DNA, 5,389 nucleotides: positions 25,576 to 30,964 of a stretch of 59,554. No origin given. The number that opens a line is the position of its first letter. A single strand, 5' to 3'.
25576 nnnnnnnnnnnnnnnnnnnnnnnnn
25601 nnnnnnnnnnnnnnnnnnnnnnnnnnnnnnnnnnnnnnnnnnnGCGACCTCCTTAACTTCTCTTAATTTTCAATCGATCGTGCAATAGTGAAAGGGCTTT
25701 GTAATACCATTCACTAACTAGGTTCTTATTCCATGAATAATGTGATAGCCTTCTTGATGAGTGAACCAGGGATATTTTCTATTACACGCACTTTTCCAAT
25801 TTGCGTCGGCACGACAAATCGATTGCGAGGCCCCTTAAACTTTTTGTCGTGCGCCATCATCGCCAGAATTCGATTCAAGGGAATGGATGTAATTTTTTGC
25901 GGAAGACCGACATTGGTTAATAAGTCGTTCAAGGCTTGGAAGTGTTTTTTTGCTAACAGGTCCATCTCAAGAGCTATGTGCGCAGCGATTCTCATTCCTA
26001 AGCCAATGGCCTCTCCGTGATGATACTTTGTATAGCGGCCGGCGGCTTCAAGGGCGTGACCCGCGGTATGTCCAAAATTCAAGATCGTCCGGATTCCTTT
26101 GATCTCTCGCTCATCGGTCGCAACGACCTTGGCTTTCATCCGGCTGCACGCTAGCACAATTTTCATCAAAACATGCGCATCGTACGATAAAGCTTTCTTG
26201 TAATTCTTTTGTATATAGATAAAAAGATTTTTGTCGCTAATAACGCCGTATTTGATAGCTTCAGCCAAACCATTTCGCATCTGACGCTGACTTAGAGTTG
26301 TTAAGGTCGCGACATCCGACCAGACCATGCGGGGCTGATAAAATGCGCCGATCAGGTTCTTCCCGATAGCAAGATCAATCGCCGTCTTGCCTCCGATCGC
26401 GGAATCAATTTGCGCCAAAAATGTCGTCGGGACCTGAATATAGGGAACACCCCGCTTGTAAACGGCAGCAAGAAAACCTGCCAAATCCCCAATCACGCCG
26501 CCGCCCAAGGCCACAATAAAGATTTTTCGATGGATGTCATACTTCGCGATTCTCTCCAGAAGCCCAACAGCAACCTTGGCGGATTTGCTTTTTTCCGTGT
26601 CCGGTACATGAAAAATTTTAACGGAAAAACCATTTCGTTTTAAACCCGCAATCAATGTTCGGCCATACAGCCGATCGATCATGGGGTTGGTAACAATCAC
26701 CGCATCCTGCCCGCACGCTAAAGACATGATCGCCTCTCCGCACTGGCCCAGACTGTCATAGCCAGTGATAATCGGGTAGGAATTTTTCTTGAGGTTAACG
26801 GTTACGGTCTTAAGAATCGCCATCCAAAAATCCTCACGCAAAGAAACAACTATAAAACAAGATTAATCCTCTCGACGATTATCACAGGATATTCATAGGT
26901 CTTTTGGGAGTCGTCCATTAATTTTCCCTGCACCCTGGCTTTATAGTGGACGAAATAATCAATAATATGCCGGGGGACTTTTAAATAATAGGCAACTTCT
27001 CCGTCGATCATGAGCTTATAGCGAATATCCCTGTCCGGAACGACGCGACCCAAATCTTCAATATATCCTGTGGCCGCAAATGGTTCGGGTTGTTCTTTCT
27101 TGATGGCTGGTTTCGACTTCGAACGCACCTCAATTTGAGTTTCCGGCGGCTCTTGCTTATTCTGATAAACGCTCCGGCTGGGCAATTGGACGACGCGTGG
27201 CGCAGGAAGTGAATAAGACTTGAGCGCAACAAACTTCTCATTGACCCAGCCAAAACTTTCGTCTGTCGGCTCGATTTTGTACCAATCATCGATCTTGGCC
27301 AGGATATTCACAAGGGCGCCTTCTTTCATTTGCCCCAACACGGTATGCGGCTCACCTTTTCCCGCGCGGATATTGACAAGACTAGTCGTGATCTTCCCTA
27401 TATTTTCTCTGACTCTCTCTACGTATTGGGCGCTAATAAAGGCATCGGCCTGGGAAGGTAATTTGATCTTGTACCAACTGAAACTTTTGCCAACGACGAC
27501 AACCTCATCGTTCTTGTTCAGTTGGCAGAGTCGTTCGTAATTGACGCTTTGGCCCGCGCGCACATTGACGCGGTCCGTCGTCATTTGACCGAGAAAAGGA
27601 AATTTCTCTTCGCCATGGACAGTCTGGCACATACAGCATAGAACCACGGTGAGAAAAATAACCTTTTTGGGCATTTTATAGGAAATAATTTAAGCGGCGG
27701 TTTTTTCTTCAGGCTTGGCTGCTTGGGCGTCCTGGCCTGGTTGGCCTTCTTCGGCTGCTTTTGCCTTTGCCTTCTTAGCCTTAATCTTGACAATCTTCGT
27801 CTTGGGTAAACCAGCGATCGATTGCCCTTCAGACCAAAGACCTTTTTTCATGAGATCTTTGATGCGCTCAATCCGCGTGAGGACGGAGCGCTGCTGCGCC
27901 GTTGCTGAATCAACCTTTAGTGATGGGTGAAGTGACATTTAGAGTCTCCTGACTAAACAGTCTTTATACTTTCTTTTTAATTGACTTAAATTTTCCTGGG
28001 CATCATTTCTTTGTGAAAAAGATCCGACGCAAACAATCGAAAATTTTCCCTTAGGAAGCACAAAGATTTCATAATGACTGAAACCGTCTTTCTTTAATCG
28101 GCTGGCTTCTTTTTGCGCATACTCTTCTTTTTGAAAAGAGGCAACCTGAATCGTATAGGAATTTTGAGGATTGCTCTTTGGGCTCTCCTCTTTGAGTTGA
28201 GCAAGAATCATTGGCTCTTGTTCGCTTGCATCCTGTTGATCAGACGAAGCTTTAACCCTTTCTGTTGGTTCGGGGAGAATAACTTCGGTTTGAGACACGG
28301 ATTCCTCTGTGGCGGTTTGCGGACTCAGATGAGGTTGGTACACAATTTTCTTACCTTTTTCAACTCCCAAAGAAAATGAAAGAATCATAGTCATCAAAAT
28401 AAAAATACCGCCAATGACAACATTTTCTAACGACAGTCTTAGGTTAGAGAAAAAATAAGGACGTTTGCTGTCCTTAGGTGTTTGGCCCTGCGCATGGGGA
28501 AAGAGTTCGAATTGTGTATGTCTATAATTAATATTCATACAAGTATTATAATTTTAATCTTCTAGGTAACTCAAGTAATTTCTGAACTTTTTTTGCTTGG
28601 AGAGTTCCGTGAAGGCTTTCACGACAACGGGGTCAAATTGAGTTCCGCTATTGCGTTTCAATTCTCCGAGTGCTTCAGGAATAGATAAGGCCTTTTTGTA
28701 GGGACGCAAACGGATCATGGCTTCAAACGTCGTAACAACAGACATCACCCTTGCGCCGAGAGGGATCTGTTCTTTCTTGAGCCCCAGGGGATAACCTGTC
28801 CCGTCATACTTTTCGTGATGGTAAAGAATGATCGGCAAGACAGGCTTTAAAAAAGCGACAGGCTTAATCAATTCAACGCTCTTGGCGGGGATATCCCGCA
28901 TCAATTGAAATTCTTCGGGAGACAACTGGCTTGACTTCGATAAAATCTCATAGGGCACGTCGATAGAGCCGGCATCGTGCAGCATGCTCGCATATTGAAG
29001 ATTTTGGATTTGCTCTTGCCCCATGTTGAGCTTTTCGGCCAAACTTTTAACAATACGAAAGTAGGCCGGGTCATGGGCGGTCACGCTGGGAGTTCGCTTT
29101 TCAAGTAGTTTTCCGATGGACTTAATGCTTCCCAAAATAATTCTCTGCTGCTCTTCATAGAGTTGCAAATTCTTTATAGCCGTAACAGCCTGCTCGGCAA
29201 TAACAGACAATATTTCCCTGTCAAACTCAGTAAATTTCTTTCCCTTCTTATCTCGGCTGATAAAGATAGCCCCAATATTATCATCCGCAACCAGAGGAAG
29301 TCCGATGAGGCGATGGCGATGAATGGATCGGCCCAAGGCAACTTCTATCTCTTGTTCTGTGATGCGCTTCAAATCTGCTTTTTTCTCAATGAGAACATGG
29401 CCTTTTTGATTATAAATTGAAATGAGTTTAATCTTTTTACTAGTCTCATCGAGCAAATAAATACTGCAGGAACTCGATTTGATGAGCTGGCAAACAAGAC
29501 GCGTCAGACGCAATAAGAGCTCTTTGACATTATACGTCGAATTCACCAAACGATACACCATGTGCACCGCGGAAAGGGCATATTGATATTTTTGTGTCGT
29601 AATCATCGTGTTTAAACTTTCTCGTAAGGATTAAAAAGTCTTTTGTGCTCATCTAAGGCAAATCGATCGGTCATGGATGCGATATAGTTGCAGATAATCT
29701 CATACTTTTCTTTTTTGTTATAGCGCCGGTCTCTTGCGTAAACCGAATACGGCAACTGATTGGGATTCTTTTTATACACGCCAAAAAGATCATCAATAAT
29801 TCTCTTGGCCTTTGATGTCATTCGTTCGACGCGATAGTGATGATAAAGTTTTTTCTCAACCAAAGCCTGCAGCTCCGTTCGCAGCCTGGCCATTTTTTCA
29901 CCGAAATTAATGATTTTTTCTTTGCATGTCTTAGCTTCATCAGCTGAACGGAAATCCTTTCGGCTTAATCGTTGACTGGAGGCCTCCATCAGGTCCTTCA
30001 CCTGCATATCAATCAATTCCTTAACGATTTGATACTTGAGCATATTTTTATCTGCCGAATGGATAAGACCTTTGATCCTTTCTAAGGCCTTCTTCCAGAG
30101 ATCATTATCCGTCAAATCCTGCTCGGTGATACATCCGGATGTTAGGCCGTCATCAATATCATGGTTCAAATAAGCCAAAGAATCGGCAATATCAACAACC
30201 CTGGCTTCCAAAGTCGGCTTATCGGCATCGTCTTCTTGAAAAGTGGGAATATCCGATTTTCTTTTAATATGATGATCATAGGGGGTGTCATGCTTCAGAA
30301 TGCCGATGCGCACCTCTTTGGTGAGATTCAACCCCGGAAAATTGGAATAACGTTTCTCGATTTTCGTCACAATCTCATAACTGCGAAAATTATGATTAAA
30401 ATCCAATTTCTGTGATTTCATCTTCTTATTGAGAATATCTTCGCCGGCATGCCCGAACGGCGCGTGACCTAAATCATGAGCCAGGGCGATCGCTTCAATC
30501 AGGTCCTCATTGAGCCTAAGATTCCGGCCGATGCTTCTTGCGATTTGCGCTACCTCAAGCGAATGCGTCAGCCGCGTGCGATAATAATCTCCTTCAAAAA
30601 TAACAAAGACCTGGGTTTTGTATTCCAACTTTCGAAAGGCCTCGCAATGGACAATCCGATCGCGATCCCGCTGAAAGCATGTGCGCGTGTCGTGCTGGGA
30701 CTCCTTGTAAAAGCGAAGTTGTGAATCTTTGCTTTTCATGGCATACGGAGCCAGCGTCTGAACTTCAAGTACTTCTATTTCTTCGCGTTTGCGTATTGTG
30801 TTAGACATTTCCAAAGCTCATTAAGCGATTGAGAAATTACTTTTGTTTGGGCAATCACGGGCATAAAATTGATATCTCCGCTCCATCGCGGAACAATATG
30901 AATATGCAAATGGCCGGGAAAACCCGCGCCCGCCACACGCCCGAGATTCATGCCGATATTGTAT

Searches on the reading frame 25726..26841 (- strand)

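Call 7: search_protein_families(library=pfam, proteins=[window:25726-26841:-], max_evalue=0.001)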
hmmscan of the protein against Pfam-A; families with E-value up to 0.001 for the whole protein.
window:25726-26841:- (371 aa): 4 families
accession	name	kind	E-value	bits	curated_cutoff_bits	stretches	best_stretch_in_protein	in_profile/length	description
PF01761.26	DHQ_synthase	-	6.3e-43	145.5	24.2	1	77-189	2-114/115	3-dehydroquinate synthase N-terminal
PF24621.2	DHQS_C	-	6.9e-41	140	27.6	1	191-334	1-143/144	3-dehydroquinate synthase C-terminal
PF13685.12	Fe-ADH_2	-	1.9e-08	34.9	28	1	29-140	5-107/149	Iron-containing alcohol dehydrogenase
PF00465.25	Fe-ADH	-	2.7e-07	30.8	31.3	1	24-140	4-130/168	Iron-containing alcohol dehydrogenase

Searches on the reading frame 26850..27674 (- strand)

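Call 7: search_protein_families(library=pfam, proteins=[window:26850-27674:-], max_evalue=0.001)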
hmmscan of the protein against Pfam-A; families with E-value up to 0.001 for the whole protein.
window:26850-27674:- (274 aa): 2 families
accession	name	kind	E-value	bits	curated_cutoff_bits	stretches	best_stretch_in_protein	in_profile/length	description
PF08239.17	SH3_3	-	1.6e-20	73.4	27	2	100-149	3-53/54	Bacterial SH3 domain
PF06347.19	SH3_4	-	1.3e-07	31.7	24.1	1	99-146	4-51/56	Bacterial SH3 domain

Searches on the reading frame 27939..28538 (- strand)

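Call 9: search_protein_families(library=pfam, proteins=[window:27939-28538:-], max_evalue=0.001)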
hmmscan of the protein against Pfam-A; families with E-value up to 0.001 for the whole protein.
window:27939-28538:- (199 aa): 3 families
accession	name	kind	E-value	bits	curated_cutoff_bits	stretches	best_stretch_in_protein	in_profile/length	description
PF05036.18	SPOR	-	3.4e-14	53.3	21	1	125-198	2-76/76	SPOR domain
PF19150.5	DUF5832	-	7.8e-05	23.4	26.7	1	135-193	7-68/81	Family of unknown function (DUF5832)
PF20133.4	HHL1-like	-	0.00067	20.1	23.7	0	121-175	17-64/146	Protein HHL1-like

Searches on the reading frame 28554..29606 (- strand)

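Call 9: search_protein_families(library=pfam, proteins=[window:28554-29606:-], max_evalue=0.001)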
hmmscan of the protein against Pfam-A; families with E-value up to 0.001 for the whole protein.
window:28554-29606:- (350 aa): 5 families
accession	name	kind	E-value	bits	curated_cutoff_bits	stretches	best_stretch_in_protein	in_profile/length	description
PF13487.12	HD_5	-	8.1e-43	146.5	27.2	1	166-328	5-170/170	HD domain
PF01966.28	HD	-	6.5e-10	39.7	22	1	184-291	10-110/116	HD domain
PF13492.12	GAF_3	-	6.5e-09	36.7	27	1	27-146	2-129/129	GAF domain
PF13185.12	GAF_2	-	1.3e-07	32.4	28.6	1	89-144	82-135/136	GAF domain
PF01590.32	GAF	-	8.1e-07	30.1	22.4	1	28-144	3-133/133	GAF domain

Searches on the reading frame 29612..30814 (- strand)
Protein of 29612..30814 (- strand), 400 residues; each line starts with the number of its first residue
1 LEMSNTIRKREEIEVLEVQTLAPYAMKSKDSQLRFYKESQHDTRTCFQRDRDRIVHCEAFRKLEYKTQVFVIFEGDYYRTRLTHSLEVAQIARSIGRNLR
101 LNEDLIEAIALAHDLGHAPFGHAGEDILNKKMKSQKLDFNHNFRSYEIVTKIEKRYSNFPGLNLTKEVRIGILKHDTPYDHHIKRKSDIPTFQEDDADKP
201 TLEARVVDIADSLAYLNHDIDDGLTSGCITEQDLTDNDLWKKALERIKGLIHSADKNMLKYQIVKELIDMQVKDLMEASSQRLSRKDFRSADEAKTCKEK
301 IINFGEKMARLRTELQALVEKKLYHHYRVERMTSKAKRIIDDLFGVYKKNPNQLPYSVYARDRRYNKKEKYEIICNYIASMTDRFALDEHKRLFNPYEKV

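Call 9: search_protein_families(library=pfam, proteins=[window:29612-30814:-], max_evalue=0.001)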
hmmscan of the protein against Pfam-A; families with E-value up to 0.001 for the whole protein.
window:29612-30814:- (400 aa): 2 families
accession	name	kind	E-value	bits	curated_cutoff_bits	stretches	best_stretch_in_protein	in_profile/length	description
PF13286.11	HD_assoc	-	2.1e-21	76.7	22.2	1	302-392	1-91/91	Phosphohydrolase-associated domain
PF01966.28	HD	-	2e-20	73.6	22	1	81-215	1-115/116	HD domain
